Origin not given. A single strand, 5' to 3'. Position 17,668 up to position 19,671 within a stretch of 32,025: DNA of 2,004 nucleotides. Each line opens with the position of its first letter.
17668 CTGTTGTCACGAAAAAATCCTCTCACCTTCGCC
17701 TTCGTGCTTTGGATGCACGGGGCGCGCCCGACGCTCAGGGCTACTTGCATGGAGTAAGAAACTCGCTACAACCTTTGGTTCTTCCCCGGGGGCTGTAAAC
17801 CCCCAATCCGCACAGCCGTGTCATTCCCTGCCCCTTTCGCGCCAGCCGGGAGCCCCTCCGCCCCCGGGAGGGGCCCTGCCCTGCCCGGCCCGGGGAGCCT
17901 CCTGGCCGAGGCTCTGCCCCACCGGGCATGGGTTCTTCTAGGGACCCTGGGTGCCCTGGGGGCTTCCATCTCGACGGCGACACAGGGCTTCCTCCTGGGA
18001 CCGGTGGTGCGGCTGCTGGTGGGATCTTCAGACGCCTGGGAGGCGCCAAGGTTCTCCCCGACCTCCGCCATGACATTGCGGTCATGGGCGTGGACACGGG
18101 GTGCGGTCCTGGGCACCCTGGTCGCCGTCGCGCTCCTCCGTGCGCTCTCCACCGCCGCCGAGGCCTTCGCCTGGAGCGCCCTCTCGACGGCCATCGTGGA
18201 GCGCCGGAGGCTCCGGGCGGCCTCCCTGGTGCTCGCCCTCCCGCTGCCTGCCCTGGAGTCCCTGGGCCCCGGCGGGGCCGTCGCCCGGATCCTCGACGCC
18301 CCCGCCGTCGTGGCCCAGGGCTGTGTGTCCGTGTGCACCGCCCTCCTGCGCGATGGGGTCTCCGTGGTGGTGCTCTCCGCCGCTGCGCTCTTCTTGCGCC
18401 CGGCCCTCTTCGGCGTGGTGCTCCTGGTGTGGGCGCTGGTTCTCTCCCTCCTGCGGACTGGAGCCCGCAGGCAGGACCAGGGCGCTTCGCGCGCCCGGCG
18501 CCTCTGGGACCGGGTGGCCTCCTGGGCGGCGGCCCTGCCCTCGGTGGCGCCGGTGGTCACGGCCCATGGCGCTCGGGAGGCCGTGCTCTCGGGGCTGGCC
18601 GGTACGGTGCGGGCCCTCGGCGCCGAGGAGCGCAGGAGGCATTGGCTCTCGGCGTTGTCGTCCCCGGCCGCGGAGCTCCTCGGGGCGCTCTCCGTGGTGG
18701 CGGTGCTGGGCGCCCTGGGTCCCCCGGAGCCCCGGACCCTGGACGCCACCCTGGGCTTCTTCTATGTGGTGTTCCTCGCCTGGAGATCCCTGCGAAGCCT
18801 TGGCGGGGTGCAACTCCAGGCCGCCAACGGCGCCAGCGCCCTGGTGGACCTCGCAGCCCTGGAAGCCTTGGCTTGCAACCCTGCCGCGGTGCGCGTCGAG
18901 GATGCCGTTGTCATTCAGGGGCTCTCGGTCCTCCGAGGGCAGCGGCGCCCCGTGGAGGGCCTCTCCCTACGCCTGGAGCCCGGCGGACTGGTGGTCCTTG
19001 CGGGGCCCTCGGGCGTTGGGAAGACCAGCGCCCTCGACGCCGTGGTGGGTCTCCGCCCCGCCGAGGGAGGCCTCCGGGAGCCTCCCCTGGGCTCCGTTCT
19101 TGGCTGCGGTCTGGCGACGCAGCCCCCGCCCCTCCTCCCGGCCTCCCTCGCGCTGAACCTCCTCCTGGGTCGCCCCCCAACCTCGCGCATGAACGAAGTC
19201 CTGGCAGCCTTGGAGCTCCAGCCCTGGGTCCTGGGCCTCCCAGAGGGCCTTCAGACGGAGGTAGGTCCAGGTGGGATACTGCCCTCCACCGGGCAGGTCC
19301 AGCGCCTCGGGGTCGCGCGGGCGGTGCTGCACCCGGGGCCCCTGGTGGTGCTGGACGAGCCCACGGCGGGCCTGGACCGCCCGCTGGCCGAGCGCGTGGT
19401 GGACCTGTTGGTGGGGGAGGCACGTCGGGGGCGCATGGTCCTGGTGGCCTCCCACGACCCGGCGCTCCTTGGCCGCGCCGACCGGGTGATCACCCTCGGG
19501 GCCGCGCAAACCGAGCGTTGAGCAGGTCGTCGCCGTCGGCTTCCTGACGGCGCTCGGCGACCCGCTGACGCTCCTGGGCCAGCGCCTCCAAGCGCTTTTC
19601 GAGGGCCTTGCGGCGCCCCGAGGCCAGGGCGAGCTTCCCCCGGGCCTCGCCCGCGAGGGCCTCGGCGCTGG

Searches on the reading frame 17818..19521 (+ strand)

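Call 5: search_protein_families(library=pfam, proteins=[window:17818-19521:+], max_evalue=0.01)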
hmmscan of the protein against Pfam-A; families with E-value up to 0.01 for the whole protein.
window:17818-19521:+ (567 aa): 5 families
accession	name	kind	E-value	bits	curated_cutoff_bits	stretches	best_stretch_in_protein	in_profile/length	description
PF00005.33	ABC_tran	-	6.3e-11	43.5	25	1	380-517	2-137/137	ABC transporter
PF13304.12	AAA_21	-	6.4e-10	40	27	1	498-551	250-303/304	AAA domain, putative AbiEii toxin, Type IV TA system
PF02463.25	SMC_N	-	0.0008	19.3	40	0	501-561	153-212/220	RecF/RecN/SMC N terminal domain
PF13555.12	AAA_29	-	0.0038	17.4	27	1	384-410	17-43/61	P-loop containing region of AAA domain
PF00664.28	ABC_membrane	-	0.004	17.3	28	1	40-296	2-242/274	ABC transporter transmembrane region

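Call 46: search_protein_families(library=padloc, proteins=[window:17818-19521:+], max_evalue=0.001)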
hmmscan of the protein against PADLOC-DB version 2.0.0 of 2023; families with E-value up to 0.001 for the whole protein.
window:17818-19521:+ (567 aa): 3 families
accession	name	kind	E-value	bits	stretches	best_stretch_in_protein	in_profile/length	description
PDLC04135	mad3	-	2.2e-19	68.3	1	490-562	265-339/374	mads_3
PDLC02980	AriA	-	7.7e-09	33.9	1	504-551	256-303/304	-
PDLC04140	mad8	-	0.00066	17.3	0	380-409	18-47/314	mads_8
